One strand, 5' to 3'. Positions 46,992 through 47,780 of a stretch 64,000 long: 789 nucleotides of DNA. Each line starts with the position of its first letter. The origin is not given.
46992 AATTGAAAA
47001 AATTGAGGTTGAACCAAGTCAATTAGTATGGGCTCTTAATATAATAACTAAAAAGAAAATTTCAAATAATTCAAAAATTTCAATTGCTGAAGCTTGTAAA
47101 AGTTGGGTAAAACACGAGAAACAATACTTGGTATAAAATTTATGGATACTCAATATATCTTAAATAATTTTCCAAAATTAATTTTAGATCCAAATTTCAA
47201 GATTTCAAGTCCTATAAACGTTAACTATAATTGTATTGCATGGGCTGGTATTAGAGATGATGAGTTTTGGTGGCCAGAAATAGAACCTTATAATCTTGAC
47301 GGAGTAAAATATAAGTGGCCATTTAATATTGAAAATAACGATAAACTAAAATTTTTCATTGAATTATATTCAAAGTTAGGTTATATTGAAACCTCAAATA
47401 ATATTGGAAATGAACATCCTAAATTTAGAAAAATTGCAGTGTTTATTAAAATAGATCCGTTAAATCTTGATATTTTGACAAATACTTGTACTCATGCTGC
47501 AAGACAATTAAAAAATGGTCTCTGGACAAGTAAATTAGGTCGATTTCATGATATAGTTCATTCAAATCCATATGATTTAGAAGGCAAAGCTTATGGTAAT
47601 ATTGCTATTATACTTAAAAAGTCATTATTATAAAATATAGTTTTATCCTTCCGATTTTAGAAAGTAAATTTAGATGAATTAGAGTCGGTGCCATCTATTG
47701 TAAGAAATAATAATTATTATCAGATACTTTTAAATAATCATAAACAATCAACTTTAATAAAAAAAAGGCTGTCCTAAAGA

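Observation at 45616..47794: Self-contained low-GC three-gene cassette between rluD and nrdJ: candidate uncharacterised (defence or toxin/immunity-like) system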

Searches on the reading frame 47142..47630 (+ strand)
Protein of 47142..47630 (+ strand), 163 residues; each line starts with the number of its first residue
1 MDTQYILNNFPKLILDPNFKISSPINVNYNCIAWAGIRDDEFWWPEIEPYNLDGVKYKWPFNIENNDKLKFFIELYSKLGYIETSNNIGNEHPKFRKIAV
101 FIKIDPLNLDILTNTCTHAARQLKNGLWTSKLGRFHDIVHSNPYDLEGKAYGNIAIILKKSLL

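Call 4: search_protein_families(library=pfam, proteins=[window:47142-47630:+], max_evalue=1)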
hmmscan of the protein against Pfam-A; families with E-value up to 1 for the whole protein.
window:47142-47630:+ (163 aa): 2 families
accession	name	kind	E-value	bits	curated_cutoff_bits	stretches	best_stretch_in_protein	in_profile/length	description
PF24738.1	DUF7689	-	3.5e-29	102.3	22.6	1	21-159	2-118/118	Domain of unknown function (DUF7689)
PF00355.32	Rieske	-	0.27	11.6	20.3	1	108-150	35-75/88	Rieske [2Fe-2S] domain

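Call 5: search_protein_families(library=ncbifam, proteins=[window:47142-47630:+], max_evalue=1)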
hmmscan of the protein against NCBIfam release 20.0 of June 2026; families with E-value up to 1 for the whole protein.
window:47142-47630:+ (163 aa): 0 families

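Call 6: search_protein_families(library=padloc, proteins=[window:47142-47630:+], max_evalue=1)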
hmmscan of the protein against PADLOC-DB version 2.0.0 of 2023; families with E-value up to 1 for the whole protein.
window:47142-47630:+ (163 aa): 0 families

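Call 10: find_homologous_proteins(query=window:47142-47630:+)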
Query window:47142-47630:+ (163 aa): 72 proteins with E <= 0.001 among 90 candidates.
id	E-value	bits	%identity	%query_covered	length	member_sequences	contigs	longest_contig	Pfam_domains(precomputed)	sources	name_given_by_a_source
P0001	3.4e-108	377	100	100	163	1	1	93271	PF24738.2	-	-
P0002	6.1e-75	269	73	100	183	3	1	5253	PF24738.2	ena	-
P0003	3.7e-72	260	71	100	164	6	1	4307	PF24738.2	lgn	-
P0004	8.1e-71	255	76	88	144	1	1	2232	PF24738.2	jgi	jgi:hypothetical protein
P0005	4.0e-70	253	69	99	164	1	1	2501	PF24738.2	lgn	-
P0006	4.5e-70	253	68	100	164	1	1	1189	PF24738.2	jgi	-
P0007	8.7e-70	252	68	100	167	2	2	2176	PF24738.2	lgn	-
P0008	8.3e-67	242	68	96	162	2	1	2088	PF24738.2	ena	-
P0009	1.7e-66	241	69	99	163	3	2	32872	PF24738.2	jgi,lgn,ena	-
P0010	2.4e-66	241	66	100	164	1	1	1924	PF24738.2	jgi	jgi:hypothetical protein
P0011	2.5e-66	241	66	99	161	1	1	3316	PF24738.2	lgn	-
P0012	9.8e-66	239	67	99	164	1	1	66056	PF24738.2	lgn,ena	-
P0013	3.5e-65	237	70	96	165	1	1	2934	PF24738.2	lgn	-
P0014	3.2e-61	224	62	99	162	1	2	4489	PF24738.2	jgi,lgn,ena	-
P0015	3.4e-41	159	48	96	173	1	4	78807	PF24738.2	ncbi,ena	-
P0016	1.4e-40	157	49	95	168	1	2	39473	PF24738.2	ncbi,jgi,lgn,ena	-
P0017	1.4e-40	157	50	93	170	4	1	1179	PF24738.2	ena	-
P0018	3.1e-36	143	46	99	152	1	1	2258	PF24738.2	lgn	-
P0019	4.3e-35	139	47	98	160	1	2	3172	PF24738.2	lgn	-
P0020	2.3e-34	137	44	100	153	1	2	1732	PF24738.2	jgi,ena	-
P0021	4.8e-33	132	48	97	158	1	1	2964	PF24738.2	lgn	-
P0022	5.4e-33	132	41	98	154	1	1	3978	PF24738.2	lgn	-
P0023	1.2e-32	131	47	97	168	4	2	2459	PF24738.2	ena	-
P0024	3.1e-32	130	45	95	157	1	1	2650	PF24738.2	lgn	-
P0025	7.2e-32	129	46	96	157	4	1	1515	PF24738.2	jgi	jgi:hypothetical protein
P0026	7.6e-32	129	44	97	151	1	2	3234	PF24738.2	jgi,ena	-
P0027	1.4e-31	128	47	95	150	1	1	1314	PF24738.2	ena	-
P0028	4.4e-30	123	42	98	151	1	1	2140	PF24738.2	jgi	-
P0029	4.6e-30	123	44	93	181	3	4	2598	PF24738.2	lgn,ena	-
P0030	4.8e-30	123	44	96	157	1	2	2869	PF24738.2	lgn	-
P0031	6.1e-30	122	43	98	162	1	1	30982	PF24738.2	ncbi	-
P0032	1.2e-29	121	43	98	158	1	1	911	PF24738.2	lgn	-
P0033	1.3e-29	121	42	98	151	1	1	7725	PF24738.2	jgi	jgi:hypothetical protein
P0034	8.2e-29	119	45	96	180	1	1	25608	PF24738.2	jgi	-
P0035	5.2e-28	116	45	93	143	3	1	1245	PF24738.2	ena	-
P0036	6.5e-28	116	43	99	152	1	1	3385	PF24738.2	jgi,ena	-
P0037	1.6e-27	114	45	95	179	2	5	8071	PF24738.2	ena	-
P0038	3.6e-27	113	43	95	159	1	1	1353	PF24738.2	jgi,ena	-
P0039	1.2e-26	112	41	96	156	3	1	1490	PF24738.2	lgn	-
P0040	1.7e-26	111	41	99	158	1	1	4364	PF24738.2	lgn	-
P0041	2.0e-26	111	41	99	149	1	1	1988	PF24738.2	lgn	-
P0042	2.2e-26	111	44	96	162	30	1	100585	PF24738.2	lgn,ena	-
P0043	1.4e-25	108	40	94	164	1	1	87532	PF24738.2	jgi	jgi:hypothetical protein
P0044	1.6e-25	108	41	98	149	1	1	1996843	PF24738.2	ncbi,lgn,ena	-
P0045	1.8e-25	108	41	94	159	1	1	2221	PF24738.2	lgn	-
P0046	5.3e-25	106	39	98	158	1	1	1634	PF24738.2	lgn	-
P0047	5.5e-25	106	42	98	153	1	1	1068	PF24738.2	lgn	-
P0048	1.2e-24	105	38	99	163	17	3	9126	PF24738.2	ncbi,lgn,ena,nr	ncbi:MAG: hypothetical protein J6Y24_11860 [Bacteroidales bacterium]|nr:hypothetical protein [Bacter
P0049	1.3e-24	105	42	95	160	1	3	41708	PF24738.2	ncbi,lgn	ncbi:MAG: hypothetical protein ACK5LR_02840 [Mangrovibacterium sp.]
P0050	2.1e-24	104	41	96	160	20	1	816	PF24738.2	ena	-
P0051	2.2e-24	104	40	98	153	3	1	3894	PF24738.2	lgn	-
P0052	3.9e-24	103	42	93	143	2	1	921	PF24738.2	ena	-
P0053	1.3e-23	102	39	96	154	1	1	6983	PF24738.2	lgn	-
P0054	1.6e-23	102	40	95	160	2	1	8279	PF24738.2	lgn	-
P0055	8.7e-23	99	38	96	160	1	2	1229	PF24738.2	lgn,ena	-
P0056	1.5e-22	98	38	96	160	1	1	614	PF24738.2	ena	-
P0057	4.4e-22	97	39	95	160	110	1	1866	PF24738.2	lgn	-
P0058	5.3e-22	97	37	99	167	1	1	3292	PF24738.2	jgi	jgi:hypothetical protein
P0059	5.7e-21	93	38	94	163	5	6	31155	PF24738.2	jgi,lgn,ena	-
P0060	9.5e-21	92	39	94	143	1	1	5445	PF24738.2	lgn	-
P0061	1.1e-20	92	44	86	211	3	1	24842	PF24738.2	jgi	-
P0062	7.0e-20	90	36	99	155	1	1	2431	PF24738.2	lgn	-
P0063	6.6e-19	86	37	94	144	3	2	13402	PF24738.2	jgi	jgi:hypothetical protein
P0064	2.5e-18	85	36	95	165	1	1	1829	PF24738.2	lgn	-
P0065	3.4e-18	84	39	89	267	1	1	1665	PF24738.2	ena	-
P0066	3.7e-18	84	34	98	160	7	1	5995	PF24738.2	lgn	-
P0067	1.8e-17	82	39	93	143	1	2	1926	PF24738.2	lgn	-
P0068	1.5e-16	79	39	96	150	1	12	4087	PF24738.2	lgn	-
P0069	6.8e-16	77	39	94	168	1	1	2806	PF24738.2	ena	-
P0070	1.5e-15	75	37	95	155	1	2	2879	PF24738.2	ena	-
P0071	3.9e-14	71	34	90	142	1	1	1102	PF24738.2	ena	-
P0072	6.1e-11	61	43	63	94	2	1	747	PF24738.2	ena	-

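Call 14: search_solved_structures(query=window:47142-47630:+, max_evalue=10)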
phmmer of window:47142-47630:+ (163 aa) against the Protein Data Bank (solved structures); distinct sequences matched with E-value up to 10: 1.
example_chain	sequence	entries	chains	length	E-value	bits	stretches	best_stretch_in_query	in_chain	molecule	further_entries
5iww_D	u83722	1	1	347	0.33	14.1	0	70-98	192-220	PLS9-PPR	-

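Call 18: find_related_loci(query=A1, collection=genome_contigs, flank=8000)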
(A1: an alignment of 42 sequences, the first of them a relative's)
Query A1 (163 aa) in genome_contigs; peptide patterns used: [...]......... (x = any residue, [..] = any of these).
599 stretches matched a pattern (row limit reached: there are more); 576 encode a relative of the query (tblastn E <= 1e-3); the best 80 are kept; 80 distinct loci.
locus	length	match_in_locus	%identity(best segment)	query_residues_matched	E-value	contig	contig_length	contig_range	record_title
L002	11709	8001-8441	48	6-162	2e-38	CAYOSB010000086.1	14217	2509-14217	MAG TPA_asm: uncultured Bacteroidaceae bacterium isolate SRP141376_co4_139 genome assembly, contig: NODE_7237_length_142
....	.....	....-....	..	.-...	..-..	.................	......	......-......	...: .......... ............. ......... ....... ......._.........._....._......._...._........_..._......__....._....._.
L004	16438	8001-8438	44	6-160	2e-34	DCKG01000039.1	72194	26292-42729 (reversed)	MAG TPA_asm: Bacteroidales bacterium UBA1680 UBA1680_contig_329, whole genome shotgun sequence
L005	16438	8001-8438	44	6-160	3e-34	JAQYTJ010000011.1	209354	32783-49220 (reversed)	MAG: Bacteroidales bacterium isolate SUG2176 k141_143049, whole genome shotgun sequence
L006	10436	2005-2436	41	6-162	5e-32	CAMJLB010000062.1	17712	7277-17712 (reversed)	MAG: uncultured Prevotellaceae bacterium isolate SRR12081293_bin.84_metaWRAP_v1.3_MAG genome assembly, contig: ERZ122897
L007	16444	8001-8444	42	6-162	5e-33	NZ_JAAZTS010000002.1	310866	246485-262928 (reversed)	Caecibacteroides pullorum strain AN421 scaffold_2_size_310866, whole genome shotgun sequence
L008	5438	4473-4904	42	6-160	3e-32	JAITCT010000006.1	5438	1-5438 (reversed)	MAG: Dysgonamonadaceae bacterium isolate Nm470_bin10 k119_687345, whole genome shotgun sequence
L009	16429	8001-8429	42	10-162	5e-32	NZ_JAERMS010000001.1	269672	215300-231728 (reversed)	Prevotella illustrans strain A2931 NODE_1_length_269672_cov_95.829929, whole genome shotgun sequence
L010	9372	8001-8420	43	6-158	3e-31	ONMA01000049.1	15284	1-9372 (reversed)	uncultured Prevotellaceae bacterium isolate RUG414 genome assembly, contig: scaffold_1651, whole genome shotgun sequence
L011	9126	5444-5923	38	2-162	4e-31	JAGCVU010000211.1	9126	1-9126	MAG: Bacteroidales bacterium isolate RGIG10168 Yak_Rumen-4__c1479042, whole genome shotgun sequence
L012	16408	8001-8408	40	8-162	1e-30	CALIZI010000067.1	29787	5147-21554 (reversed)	MAG: uncultured Saprospiraceae bacterium isolate R4_Bin_Bin_85_1 genome assembly, contig: c_000001489923, whole genome s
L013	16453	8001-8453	42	6-162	7e-31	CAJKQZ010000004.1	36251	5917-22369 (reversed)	MAG TPA_asm: uncultured Prevotellaceae bacterium isolate ERR1190974-bin.14 genome assembly, contig: NODE_840_length_3625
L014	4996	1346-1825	39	2-162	8e-31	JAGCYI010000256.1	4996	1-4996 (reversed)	MAG: Bacteroidales bacterium isolate RGIG10234 Yak_Rumen-5__c1819971, whole genome shotgun sequence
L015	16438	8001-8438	41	1-160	4e-30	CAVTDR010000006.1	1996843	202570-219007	MAG: uncultured Bacteroidetes bacterium isolate MFD00905.bin.1.42 genome assembly, contig: contig_335, whole genome shot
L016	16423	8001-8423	40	4-162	4e-30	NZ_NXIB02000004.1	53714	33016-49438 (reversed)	Tychonema bourrellyi FEM_GT703 scaffold4_size53714, whole genome shotgun sequence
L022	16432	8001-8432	38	3-162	7e-29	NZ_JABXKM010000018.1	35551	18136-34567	MAG: Nostoc sp. NOS(2021) isolate NOS NODE_69_length_35551_cov_13.6533, whole genome shotgun sequence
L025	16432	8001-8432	39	3-162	1e-28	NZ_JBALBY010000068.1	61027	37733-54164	MAG: Nostoc sp. isolate P10160 bin 1 NODE_53_length_61027_cov_57.841824, whole genome shotgun sequence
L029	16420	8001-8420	39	9-160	2e-28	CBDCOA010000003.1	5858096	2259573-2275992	MAG: Bryobacterales bacterium isolate e87d622e-8fc3-4eb5-b2ff-02838af88e55 genome assembly, contig: contig_3, whole geno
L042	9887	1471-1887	37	4-160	3e-27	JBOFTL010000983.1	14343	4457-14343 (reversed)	MAG: Microcoleus sp. isolate WFFMC_MAG_631 k139_14353_flag=0_multi=7.0496_len=14343, whole genome shotgun sequence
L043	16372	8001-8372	39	20-160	2e-27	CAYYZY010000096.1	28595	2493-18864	MAG TPA_asm: uncultured Planctomycetaceae bacterium isolate binchicken_co17_8 genome assembly, contig: NODE_4461_length_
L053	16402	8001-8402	39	10-160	2e-26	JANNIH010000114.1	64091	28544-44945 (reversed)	MAG: Holophagales bacterium isolate SOY_6_C_metabat_145 SOY_6_C_k141_4524293, whole genome shotgun sequence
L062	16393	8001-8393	38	2-152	3e-26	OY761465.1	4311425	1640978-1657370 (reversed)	MAG: Candidatus Binatia bacterium isolate d3e24e22-6b5b-4867-8422-75782eed2520 genome assembly, chromosome: 1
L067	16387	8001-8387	38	10-160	4e-26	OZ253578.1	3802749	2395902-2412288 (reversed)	MAG: Chloroflexota bacterium isolate 48853afe-6264-4d68-b03e-03448b293cf5 genome assembly, chromosome: 1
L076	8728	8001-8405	39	10-159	1e-25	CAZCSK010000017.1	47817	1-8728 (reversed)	MAG TPA_asm: uncultured Actinomycetes bacterium isolate SRP136066_co1_186 genome assembly, contig: NODE_478_length_47817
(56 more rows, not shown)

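Call 23: predict_structure(alignment_id=A1)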
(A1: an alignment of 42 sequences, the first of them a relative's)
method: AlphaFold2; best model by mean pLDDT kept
length: 163 residues; sequences in the alignment: 42
mean_pLDDT: 93.4   pTM: 0.88
mean pLDDT of the five models: 93.4, 93.4, 93.1, 92.6, 91.6
residues with pLDDT >= 90: 142; 70-90: 14; 50-70: 7; < 50: 0
segments of 3 or more residues with pLDDT < 50: none
pLDDT, mean of each block of 10 residues (from residue 1): 92 98 93 95 76 75 95 98 97 97 96 97 98 94 97 98 94
secondary structure, 60 per line:
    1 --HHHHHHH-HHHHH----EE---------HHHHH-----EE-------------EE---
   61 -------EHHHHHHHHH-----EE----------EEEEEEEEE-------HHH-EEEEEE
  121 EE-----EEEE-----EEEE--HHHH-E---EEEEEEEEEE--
elements in order: H3-9 H11-15 H31-35 H69-77 E95-103 E115-122 E128-131 E137-140 H143-146 E152-161

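Call 26: fold_search(model_id=the predicted structure, library=pdb)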
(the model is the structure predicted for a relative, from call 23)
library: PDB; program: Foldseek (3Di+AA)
matches with E <= 10: 313; with E <= 0.001: 0
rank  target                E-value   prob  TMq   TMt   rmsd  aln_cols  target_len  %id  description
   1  9g7g_O                1.1e-01  0.21  0.24  0.18   8.6       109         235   10  Structure of the clippase PaJOS from Pigmentiphaga aceris (released 2025-04-23)
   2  3pvq_A                1.2e-01  0.28  0.27  0.17   7.9       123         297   13  Crystal structure of a putative dipeptidyl-peptidase VI (BT_1314) from BACTEROIDES THETAIOTAOMICRON VPI-5482 at 2.10 A (released 2011-02-02)
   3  9fpa_A                1.4e-01  0.09  0.19  0.15  13.8       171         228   13  DUBS Parachlamydia sp. PcJOS orthorhombic crystal form (released 2025-04-23)
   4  9g7g_C                1.6e-01  0.20  0.24  0.18   8.4       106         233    9  Structure of the clippase PaJOS from Pigmentiphaga aceris (released 2025-04-23)
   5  1y4h_A                1.6e-01  0.12  0.26  0.25  10.5       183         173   15  Wild type staphopain-staphostatin complex (released 2005-01-18)
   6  4r0k_B                1.8e-01  0.38  0.27  0.16   5.9        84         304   17  Crystal structure of a putative dipeptidyl-peptidase VI (BT_1314) from Bacteroides thetaiotaomicron VPI-5482 at 1.75 A (released 2014-08-20)
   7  4r0k_A                2.0e-01  0.21  0.27  0.16   7.9       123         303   13  Crystal structure of a putative dipeptidyl-peptidase VI (BT_1314) from Bacteroides thetaiotaomicron VPI-5482 at 1.75 A (released 2014-08-20)
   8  9g7g_U                2.0e-01  0.14  0.22  0.17   8.2       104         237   12  Structure of the clippase PaJOS from Pigmentiphaga aceris (released 2025-04-23)
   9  9g7g_A                2.1e-01  0.16  0.24  0.18   8.6       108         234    9  Structure of the clippase PaJOS from Pigmentiphaga aceris (released 2025-04-23)
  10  9g7g_S                2.1e-01  0.13  0.21  0.17   7.9        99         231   10  Structure of the clippase PaJOS from Pigmentiphaga aceris (released 2025-04-23)
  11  3npf_B                2.4e-01  0.21  0.28  0.18   7.8       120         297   14  Crystal structure of a putative dipeptidyl-peptidase VI (BACOVA_00612) from Bacteroides ovatus at 1.72 A resolution (released 2010-07-28)
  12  9g7g_G                2.6e-01  0.15  0.24  0.19   8.1       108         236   10  Structure of the clippase PaJOS from Pigmentiphaga aceris (released 2025-04-23)
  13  9fpa_C                2.6e-01  0.10  0.19  0.15  11.2       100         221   15  DUBS Parachlamydia sp. PcJOS orthorhombic crystal form (released 2025-04-23)
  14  2im9                  3.1e-01  0.06  0.23  0.15  15.2       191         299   13  Crystal structure of protein LPG0564 from Legionella pneumophila str. Philadelphia 1, Pfam DUF1460 (released 2006-10-17)
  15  9g7g_M                3.4e-01  0.11  0.22  0.17   8.6       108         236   11  Structure of the clippase PaJOS from Pigmentiphaga aceris (released 2025-04-23)
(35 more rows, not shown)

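Call 27: search_dna_similar(query=window:47142-47630:+, collection=phages, mode=protein, max_evalue=0.001)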
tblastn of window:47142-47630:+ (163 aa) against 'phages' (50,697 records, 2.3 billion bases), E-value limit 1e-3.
No match.

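Call 28: search_dna_similar(query=window:47142-47630:+, collection=plasmids, mode=protein, max_evalue=0.001)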
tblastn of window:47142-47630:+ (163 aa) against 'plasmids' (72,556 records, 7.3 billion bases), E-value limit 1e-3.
No match.

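Call 29: find_encoding_contigs(protein=P0012, flank=8000, max_places=2)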
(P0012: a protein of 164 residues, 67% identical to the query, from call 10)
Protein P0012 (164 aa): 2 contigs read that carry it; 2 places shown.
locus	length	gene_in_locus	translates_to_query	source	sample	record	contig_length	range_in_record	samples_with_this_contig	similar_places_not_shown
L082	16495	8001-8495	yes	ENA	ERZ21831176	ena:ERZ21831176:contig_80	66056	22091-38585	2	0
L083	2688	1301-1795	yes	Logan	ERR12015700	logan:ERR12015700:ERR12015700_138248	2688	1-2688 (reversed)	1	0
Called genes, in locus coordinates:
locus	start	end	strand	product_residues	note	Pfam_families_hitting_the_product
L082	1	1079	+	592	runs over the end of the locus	PF16927:HisKA_7TM, PF00989:PAS (weak), PF13188:PAS_8 (weak), PF13426:PAS_9 (weak), PF00512:HisKA, PF02518:HATPase_c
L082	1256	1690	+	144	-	-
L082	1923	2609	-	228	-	PF00027:cNMP_binding, PF13545:HTH_Crp_2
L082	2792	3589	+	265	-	PF00005:ABC_tran, PF13401:AAA_22 (faint)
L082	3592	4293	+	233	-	PF02492:cobW, PF03308:MeaB (faint), PF10662:PduV-EutP (faint)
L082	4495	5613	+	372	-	PF00266:Aminotran_5, PF01041:DegT_DnrJ_EryC1, PF01212:Beta_elim_lyase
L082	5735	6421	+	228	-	PF04060:FeS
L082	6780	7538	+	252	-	-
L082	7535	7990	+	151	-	-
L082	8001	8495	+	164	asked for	PF24738:DUF7689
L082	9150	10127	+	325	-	PF04055:Radical_SAM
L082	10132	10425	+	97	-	PF12544:LAM_C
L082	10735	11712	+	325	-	PF02655:ATP-grasp_3 (weak), PF07478:Dala_Dala_lig_C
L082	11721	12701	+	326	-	PF07478:Dala_Dala_lig_C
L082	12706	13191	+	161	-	PF00583:Acetyltransf_1, PF13673:Acetyltransf_10, PF13508:Acetyltransf_7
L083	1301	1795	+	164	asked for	PF24738:DUF7689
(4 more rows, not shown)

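Call 30: find_encoding_contigs(protein=P0009, flank=8000, max_places=2)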
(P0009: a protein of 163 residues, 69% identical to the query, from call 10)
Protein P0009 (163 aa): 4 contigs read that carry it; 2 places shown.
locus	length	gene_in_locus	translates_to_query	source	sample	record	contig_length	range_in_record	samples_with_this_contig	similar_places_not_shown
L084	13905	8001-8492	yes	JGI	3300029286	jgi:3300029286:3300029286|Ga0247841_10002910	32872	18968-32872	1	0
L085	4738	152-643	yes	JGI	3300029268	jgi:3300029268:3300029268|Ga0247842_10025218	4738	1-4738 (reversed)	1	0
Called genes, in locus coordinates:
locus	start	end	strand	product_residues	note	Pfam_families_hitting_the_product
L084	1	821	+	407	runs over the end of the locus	PF00162:PGK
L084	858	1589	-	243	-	PF04402:SIMPL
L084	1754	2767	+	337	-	PF13091:PLDc_2, PF11495:TrmB_EBD_N (faint), PF00614:PLDc (weak), PF13091:PLDc_2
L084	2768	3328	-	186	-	PF00877:NLPC_P60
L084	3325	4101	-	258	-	PF09335:VTT_dom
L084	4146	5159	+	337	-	PF00389:2-Hacid_dh, PF02826:2-Hacid_dh_C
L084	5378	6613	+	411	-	PF00365:PFK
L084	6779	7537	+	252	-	-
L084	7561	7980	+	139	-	-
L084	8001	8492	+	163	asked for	PF24738:DUF7689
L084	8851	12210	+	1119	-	PF17757:UvrB_inter, PF02559:CarD_TRCF_RID, PF00270:DEAD, PF04851:ResIII (weak), PF00271:Helicase_C, PF03461:TRCF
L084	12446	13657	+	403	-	PF14907:NTP_transf_5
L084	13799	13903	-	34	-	?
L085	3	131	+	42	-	?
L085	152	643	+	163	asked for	PF24738:DUF7689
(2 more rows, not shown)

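Call 36: search_solved_structures(query=A1, max_evalue=10)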
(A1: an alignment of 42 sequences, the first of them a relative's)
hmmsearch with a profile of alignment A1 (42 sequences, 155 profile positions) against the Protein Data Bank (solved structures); distinct sequences matched with E-value up to 10: 0.

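Call 45: search_protein_families(library=pfam, proteins=[L022:6722-7402:+, L076:6848-7507:+, L043:6705-7454:+, L053:6831-7493:+, L029:7220-7471:+, L062:7267-7566:+, L025:6828-7619:+, L067:7109-7474:+, L012:7248-7604:+, L042:543-926:+], max_evalue=0.01)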
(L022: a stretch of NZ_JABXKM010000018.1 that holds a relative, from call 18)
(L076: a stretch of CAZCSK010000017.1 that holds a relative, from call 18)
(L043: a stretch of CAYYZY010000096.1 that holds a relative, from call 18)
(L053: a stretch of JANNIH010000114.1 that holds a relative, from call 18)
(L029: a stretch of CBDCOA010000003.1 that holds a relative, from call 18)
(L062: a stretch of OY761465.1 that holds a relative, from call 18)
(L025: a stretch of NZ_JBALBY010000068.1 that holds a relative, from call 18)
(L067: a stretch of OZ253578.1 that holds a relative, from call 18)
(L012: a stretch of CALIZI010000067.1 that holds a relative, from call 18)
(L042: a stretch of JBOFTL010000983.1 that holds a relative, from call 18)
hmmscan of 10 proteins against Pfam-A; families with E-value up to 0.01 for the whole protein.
L022:6722-7402:+ (227 aa): 0 families

L076:6848-7507:+ (220 aa): 0 families

L043:6705-7454:+ (250 aa): 0 families

L053:6831-7493:+ (221 aa): 0 families

L029:7220-7471:+ (84 aa): 0 families

L062:7267-7566:+ (100 aa): 0 families

L025:6828-7619:+ (264 aa): 0 families

L067:7109-7474:+ (122 aa): 0 families

L012:7248-7604:+ (119 aa): 0 families

L042:543-926:+ (128 aa): 1 family
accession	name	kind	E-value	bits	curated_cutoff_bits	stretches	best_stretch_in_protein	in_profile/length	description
PF05168.19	HEPN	-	1.4e-25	90.2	22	1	7-120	3-114/117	HEPN domain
